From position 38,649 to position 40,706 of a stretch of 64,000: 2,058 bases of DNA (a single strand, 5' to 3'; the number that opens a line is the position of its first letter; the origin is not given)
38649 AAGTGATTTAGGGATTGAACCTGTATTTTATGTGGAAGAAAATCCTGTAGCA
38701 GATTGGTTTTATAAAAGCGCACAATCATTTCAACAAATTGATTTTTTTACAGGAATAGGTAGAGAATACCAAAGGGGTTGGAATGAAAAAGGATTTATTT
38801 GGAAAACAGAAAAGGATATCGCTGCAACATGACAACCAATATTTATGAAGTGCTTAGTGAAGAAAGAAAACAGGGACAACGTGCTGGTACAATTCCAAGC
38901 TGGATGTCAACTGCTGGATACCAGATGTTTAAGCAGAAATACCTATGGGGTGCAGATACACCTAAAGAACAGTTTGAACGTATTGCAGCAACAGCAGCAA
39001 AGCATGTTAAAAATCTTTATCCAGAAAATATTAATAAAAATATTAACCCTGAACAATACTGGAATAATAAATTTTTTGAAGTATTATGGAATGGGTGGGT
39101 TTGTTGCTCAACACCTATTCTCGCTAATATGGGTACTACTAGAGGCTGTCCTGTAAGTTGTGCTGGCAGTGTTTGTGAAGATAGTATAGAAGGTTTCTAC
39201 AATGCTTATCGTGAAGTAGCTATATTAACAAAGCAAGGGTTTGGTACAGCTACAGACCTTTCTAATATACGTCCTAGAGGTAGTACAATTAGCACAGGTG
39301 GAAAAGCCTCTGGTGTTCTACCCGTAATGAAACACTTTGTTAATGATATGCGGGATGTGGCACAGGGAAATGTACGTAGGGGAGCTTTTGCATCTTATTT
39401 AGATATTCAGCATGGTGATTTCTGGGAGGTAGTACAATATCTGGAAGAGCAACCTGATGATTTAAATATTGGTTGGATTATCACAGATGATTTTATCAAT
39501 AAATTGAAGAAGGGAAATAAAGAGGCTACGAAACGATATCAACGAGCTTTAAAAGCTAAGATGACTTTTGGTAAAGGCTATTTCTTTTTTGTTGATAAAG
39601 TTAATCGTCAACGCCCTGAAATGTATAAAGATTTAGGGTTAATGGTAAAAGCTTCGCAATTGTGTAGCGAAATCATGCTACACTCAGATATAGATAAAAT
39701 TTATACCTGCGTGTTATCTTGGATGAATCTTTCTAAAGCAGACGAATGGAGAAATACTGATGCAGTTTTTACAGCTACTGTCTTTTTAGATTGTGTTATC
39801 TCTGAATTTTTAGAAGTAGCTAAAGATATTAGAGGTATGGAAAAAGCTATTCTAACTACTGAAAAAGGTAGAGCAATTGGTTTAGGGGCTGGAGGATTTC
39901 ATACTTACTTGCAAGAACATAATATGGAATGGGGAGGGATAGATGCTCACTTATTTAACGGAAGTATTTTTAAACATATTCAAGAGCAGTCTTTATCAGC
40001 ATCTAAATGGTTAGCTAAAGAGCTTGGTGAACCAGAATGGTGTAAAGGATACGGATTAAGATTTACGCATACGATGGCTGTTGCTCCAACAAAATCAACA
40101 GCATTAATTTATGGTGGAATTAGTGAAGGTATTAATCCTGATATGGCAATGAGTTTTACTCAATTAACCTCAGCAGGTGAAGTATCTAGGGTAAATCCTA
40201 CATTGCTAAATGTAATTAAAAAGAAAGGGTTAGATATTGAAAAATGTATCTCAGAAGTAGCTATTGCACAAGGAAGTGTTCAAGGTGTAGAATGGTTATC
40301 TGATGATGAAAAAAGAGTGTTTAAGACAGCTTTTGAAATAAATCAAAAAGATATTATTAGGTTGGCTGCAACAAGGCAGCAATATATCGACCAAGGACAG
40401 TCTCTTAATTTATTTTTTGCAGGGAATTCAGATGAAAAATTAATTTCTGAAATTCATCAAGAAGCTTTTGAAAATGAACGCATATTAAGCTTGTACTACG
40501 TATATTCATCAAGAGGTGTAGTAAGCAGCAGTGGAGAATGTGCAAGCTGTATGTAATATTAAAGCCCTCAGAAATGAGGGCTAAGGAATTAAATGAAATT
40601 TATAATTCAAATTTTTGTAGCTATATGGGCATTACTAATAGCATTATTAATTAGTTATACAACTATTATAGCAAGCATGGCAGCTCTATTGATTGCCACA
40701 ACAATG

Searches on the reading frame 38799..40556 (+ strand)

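Call 13: search_protein_families(library=phrogs, proteins=[window:38799-40556:+], max_evalue=0.00001)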
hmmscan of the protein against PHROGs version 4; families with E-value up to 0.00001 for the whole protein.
window:38799-40556:+ (585 aa): 11 families
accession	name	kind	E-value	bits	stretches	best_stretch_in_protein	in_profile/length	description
phrog_30939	-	DNA, RNA and nucleotide metabolism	3.1e-164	549.3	1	19-585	397-977/977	ribonucleotide reductase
phrog_84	-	DNA, RNA and nucleotide metabolism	9.2e-145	485.1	1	37-584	199-794/975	ribonucleoside-diphosphate reductase large subunit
phrog_12229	-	DNA, RNA and nucleotide metabolism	2.9e-52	178.9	2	31-191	2-149/577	ribonucleotide reductase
phrog_3844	-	moron, auxiliary metabolic gene and host takeover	5.6e-50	171.6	2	415-584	307-449/451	NrdA-like aerobic NDP reductase large subunit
phrog_3987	-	DNA, RNA and nucleotide metabolism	7e-29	101.7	1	37-214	142-316/467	ribonucleotide reductase large subunit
phrog_29665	-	unknown function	3.7e-25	89.7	1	293-430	1-150/150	-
phrog_33412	-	unknown function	3.1e-20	73.4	1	463-570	15-122/140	-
phrog_367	-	DNA, RNA and nucleotide metabolism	7.8e-12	45.2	1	284-553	383-632/701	ribonucleotide reductase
phrog_6132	-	DNA, RNA and nucleotide metabolism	5.4e-10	40.1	1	91-192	187-290/530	ribonucleotide reductase large subunit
phrog_22953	-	DNA, RNA and nucleotide metabolism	1.5e-08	35.8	0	156-240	6-97/201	ribonucleotide reductase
phrog_10616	-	DNA, RNA and nucleotide metabolism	5.4e-07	30.8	0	505-584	12-109/111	ribonucleotide reductase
